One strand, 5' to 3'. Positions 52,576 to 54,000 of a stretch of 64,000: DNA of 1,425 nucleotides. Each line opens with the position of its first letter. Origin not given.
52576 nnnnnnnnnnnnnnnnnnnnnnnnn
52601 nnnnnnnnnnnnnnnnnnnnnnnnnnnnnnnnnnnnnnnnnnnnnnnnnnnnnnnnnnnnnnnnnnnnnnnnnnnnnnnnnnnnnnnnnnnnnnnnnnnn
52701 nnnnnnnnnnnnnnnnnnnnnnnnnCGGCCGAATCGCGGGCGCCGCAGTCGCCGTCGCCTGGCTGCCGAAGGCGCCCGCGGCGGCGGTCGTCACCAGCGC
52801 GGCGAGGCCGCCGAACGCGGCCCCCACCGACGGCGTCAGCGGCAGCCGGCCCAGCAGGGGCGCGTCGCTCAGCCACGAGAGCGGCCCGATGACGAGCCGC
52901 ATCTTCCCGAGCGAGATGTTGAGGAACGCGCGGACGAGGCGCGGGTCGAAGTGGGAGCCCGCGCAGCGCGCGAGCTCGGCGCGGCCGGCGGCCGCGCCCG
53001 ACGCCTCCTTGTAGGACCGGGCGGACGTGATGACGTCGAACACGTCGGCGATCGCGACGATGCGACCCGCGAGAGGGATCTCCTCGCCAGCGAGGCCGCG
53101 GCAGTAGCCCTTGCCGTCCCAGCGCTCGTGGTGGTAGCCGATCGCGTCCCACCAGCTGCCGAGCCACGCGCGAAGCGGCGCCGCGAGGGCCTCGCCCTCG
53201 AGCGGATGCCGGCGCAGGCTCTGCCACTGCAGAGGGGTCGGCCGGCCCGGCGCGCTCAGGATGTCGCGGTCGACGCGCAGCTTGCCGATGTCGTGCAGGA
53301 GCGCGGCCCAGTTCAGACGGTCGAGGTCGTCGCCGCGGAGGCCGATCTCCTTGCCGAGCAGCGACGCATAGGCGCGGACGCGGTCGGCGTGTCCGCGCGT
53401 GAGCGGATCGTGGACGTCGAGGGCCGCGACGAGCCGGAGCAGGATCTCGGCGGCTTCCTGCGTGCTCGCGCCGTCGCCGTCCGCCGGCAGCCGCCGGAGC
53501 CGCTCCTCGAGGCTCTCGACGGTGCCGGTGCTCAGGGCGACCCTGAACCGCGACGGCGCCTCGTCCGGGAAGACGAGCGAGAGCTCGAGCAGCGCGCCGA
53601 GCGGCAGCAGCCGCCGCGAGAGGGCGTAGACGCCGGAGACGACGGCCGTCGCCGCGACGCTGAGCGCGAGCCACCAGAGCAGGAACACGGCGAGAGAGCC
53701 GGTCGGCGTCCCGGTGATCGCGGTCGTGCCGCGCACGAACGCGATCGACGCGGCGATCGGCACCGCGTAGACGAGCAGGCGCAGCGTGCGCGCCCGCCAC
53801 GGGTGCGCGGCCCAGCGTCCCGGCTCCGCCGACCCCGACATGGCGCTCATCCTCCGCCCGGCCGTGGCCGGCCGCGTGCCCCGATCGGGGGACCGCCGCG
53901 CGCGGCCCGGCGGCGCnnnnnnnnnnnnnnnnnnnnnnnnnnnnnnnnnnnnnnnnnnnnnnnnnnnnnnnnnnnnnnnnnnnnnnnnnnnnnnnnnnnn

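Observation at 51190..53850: HD-GYP-type phosphodiesterase fused through a third TM segment and a Pro-rich stalk to three extracellular-type Ig/cadherin-like repeats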

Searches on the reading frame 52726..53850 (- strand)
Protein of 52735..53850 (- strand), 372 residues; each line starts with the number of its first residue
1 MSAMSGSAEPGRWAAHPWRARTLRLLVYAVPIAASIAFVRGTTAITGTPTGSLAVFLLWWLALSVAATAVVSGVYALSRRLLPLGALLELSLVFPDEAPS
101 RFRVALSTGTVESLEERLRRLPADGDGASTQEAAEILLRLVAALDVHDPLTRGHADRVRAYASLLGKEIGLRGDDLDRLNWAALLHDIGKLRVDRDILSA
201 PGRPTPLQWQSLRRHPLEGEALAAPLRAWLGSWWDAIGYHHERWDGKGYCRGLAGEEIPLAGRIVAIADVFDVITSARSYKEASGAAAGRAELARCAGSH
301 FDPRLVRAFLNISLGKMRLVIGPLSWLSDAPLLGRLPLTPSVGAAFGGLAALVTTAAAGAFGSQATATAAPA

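Call 12: search_solved_structures(query=window:52735-53850:-, max_evalue=0.001, show_alignments=3)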
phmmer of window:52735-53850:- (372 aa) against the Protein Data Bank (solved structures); distinct sequences matched with E-value up to 0.001: 5.
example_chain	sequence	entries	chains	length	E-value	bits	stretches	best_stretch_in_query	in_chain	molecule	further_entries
5z7c_A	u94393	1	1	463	3e-33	118.7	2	142-303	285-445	3'3'-cGAMP-specific phosphodiesterase 3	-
4mcw_A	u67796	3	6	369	9.8e-31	110.4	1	135-311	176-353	Metal dependent phosphohydrolase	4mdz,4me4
4r8z_A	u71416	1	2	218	1.8e-25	93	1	137-312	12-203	Cyclic di-GMP phosphodiesterase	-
9rbz_A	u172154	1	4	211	3.2e-14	56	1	137-311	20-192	HD domain/sensory box protein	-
9rc0_A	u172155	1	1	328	8.1e-14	54.7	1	135-311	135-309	HD domain/sensory box protein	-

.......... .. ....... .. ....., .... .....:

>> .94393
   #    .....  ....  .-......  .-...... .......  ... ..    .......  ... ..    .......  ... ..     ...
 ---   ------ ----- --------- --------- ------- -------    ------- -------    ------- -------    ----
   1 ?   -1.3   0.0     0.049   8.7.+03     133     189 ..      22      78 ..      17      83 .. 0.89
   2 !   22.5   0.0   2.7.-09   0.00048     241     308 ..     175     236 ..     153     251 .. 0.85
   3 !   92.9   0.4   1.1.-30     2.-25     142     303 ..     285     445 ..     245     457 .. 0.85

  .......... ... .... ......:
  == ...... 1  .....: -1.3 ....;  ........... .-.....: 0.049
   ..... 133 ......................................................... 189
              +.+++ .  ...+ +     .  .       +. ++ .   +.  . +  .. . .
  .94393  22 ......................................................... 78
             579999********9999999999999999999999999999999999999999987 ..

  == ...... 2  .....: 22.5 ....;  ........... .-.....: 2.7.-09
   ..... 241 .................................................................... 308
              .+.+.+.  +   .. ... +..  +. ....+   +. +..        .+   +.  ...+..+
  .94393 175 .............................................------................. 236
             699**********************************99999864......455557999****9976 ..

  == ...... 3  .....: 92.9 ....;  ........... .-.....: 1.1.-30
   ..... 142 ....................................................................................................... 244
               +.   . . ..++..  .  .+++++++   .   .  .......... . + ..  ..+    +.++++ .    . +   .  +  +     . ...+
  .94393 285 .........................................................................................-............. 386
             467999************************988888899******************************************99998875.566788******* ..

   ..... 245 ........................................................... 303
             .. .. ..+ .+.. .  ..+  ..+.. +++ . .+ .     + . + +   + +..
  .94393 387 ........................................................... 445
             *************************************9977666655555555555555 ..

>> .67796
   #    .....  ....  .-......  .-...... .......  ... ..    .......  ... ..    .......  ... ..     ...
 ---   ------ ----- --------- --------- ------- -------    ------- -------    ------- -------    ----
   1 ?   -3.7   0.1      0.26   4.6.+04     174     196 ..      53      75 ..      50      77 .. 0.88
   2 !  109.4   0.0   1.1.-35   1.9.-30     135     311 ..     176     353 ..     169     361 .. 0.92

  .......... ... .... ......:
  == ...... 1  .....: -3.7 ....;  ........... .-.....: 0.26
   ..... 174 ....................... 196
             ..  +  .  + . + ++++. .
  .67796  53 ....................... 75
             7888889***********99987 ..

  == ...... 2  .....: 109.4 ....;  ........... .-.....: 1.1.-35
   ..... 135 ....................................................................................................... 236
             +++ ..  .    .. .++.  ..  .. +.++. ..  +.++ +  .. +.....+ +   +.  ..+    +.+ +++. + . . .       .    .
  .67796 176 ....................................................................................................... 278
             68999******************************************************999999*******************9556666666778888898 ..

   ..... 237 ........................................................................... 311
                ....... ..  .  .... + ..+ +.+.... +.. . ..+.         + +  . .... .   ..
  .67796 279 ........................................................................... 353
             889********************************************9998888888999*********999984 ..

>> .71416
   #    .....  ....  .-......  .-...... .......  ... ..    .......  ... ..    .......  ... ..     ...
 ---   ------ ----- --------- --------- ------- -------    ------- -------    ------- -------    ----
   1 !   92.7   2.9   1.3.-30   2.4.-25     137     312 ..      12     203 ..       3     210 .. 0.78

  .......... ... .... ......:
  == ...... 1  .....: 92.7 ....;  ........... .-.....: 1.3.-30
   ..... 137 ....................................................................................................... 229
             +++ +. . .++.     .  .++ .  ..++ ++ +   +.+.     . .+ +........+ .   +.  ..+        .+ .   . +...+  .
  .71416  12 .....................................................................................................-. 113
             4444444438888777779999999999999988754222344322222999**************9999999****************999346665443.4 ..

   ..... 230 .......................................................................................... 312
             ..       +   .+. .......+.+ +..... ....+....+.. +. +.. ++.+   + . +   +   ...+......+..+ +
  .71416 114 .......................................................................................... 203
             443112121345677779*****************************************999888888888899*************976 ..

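Call 15: find_related_loci(query=window:52735-53850:-, collection=genome_contigs, flank=8000)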
Query window:52735-53850:- (372 aa) in genome_contigs; peptide patterns used: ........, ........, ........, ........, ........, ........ (x = any residue, [..] = any of these).
382 stretches matched a pattern; 135 encode a relative of the query (tblastn E <= 1e-3); the best 80 are kept; 79 distinct loci.
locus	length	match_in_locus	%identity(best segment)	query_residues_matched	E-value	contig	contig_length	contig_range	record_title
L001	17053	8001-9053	70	12-362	6e-155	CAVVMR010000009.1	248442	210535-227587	MAG: uncultured Gaiellaceae bacterium isolate MFD04935.bin.2.150 genome assembly, contig: contig_33859, whole genome sho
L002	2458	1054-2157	69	1-369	7e-164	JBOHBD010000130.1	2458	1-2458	MAG: Gaiellaceae bacterium isolate M3-S_metawrap_bin.232 k127_297954, whole genome shotgun sequence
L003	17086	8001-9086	68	4-372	5e-153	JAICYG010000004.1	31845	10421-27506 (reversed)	MAG: Thermoleophilia bacterium isolate LS_ISSM_2_bin.16 k141_4385058_length_31845_cov_21.2784, whole genome shotgun sequ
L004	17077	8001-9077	70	12-370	4e-153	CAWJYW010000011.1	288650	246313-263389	MAG: uncultured Gaiellaceae bacterium isolate MFD06742.bin.2.263 genome assembly, contig: contig_23577, whole genome sho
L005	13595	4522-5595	71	1-359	8e-154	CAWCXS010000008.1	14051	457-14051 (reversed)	MAG: uncultured Gaiellaceae bacterium isolate MFD07639.bin.1.13 genome assembly, contig: contig_27786, whole genome shot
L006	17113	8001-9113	67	1-372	1e-152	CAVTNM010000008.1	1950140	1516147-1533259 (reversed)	MAG: uncultured Actinomycetes bacterium isolate MFD02242.bin.1.295 genome assembly, contig: contig_790, whole genome sho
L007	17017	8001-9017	71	4-341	3e-149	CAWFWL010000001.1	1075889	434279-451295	MAG: uncultured Actinomycetes bacterium isolate MFD04944.bin.2.166 genome assembly, contig: contig_11263, whole genome s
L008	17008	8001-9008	71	12-347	9e-149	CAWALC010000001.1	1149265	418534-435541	MAG: uncultured Actinomycetes bacterium isolate MFD02360.bin.2.70 genome assembly, contig: contig_1926, whole genome sho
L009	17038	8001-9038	69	3-348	8e-149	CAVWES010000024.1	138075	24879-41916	MAG: uncultured Gaiellaceae bacterium isolate MFD09018.bin.2.12 genome assembly, contig: contig_5514, whole genome shotg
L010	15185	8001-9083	72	12-372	7e-149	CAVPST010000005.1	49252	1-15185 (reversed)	MAG: uncultured Thermoleophilia bacterium isolate MFD00031.bin.2.92 genome assembly, contig: contig_58144, whole genome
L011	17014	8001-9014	72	11-348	5e-148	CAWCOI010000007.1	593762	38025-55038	MAG: uncultured Thermoleophilia bacterium isolate MFD09368.bin.2.119 genome assembly, contig: contig_29511, whole genome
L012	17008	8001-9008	71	12-347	1e-147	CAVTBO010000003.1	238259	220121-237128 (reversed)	MAG: uncultured Actinomycetes bacterium isolate MFD02360.bin.2.86 genome assembly, contig: contig_1929, whole genome sho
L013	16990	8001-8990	72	12-341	4e-147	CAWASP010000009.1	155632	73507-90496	MAG: uncultured Thermoleophilia bacterium isolate MFD02416.bin.2.159 genome assembly, contig: contig_18100, whole genome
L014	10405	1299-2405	66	4-370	3e-147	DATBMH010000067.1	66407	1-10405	MAG TPA_asm: Gaiellaceae bacterium isolate SMAG_U3993 k141_3980020, whole genome shotgun sequence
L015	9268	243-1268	69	4-349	2e-146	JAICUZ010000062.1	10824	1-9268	MAG: Burkholderiales bacterium isolate HEB_FP_1_bin.11 k141_2191222_length_10824_cov_10.3703, whole genome shotgun seque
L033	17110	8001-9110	58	1-372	8e-123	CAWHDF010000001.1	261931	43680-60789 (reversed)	MAG: uncultured Actinomycetota bacterium isolate MFD04780.bin.2.156 genome assembly, contig: contig_10231, whole genome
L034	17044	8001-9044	60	12-359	3e-121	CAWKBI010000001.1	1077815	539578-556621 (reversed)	MAG: uncultured Actinomycetes bacterium isolate MFD05442.bin.2.16 genome assembly, contig: contig_11300, whole genome sh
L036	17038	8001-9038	60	2-344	4e-119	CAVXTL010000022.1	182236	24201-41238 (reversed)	MAG: uncultured Thermoleophilaceae bacterium isolate MFD04935.bin.3.189 genome assembly, contig: contig_4991, whole geno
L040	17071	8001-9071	57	12-368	4e-114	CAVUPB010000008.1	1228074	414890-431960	MAG: uncultured Actinomycetes bacterium isolate MFD05942.bin.1.384 genome assembly, contig: contig_6827, whole genome sh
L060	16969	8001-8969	50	12-339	9e-95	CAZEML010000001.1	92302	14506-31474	MAG TPA_asm: uncultured Candidatus Microthrix sp. isolate SRP135972_co1_54 genome assembly, contig: NODE_66_length_92302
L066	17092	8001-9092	49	12-372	1e-92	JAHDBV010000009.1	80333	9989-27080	MAG: Acidimicrobiales bacterium isolate MAG-119 RZ_840, whole genome shotgun sequence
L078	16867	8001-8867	48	44-338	1e-89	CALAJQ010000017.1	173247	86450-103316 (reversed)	MAG: uncultured Acidimicrobiales bacterium isolate L4_Bin_METABAT__47_1 genome assembly, contig: c_000000092267, whole g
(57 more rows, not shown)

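Call 21: search_protein_families(library=pfam, proteins=[L033:9003-12389:+, L040:8976-10817:+, L066:8973-10937:+, L078:8862-12278:+, L060:8961-9932:+, L036:9015-12959:+, L004:8976-11624:+, L034:8976-10034:+, L012:8976-9773:+], max_evalue=0.001)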
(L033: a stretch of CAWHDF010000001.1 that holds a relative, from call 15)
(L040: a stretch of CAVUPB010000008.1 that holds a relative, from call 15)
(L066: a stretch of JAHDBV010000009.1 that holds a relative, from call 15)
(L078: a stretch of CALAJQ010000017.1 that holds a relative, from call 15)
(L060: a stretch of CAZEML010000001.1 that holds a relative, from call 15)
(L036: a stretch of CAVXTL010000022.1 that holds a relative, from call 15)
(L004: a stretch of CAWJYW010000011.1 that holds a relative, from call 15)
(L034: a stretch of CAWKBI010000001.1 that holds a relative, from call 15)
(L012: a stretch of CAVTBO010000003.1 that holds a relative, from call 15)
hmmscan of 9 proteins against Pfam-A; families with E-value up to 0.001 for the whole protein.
L033:9003-12389:+ (1129 aa): 0 families

L040:8976-10817:+ (614 aa): 0 families

L066:8973-10937:+ (655 aa): 4 families
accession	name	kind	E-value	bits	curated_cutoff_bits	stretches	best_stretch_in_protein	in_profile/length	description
PF00932.25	LTD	-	4.3e-10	40.4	34.3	1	435-565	5-107/109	Lamin Tail Domain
PF17803.7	Cadherin_4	-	1.6e-07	32.1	25.1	1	239-288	6-54/71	Bacterial cadherin-like domain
PF17892.7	Cadherin_5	-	8.5e-06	26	26.5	1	246-336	4-98/98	Cadherin-like domain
PF17963.7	Big_9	-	2.6e-05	25.4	23.6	1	245-333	2-88/89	Bacterial Ig domain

L078:8862-12278:+ (1139 aa): 5 families
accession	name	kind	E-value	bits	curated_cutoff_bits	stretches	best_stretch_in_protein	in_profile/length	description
PF17963.7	Big_9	-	3.7e-60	201.2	23.6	6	314-391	1-79/89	Bacterial Ig domain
PF17892.7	Cadherin_5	-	6.4e-55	183.5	26.5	6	405-484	2-84/98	Cadherin-like domain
PF17803.7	Cadherin_4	-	1.2e-45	154.3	25.1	4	211-273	2-65/71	Bacterial cadherin-like domain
PF00932.25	LTD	-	1.8e-07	32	34.3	1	905-1036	5-108/109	Lamin Tail Domain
PF16184.11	Cadherin_3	-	0.00033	21.1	25.5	0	615-661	11-54/106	Cadherin-like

L060:8961-9932:+ (324 aa): 0 families

L036:9015-12959:+ (1315 aa): 2 families
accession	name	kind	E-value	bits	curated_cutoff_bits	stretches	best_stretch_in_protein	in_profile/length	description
PF17963.7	Big_9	-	9.4e-15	55.7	23.6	0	606-641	46-81/89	Bacterial Ig domain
PF17892.7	Cadherin_5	-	7e-10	39.1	26.5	0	502-532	58-88/98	Cadherin-like domain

L004:8976-11624:+ (883 aa): 3 families
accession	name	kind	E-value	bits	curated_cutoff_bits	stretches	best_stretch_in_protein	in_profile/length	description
PF00089.32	Trypsin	-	7.5e-29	101.6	20.6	1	647-874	2-220/220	Trypsin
PF17892.7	Cadherin_5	-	1e-10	41.7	26.5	1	443-472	59-88/98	Cadherin-like domain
PF17963.7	Big_9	-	1.4e-08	35.9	23.6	0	438-472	47-82/89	Bacterial Ig domain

L034:8976-10034:+ (353 aa): 0 families

L012:8976-9773:+ (266 aa): 0 families
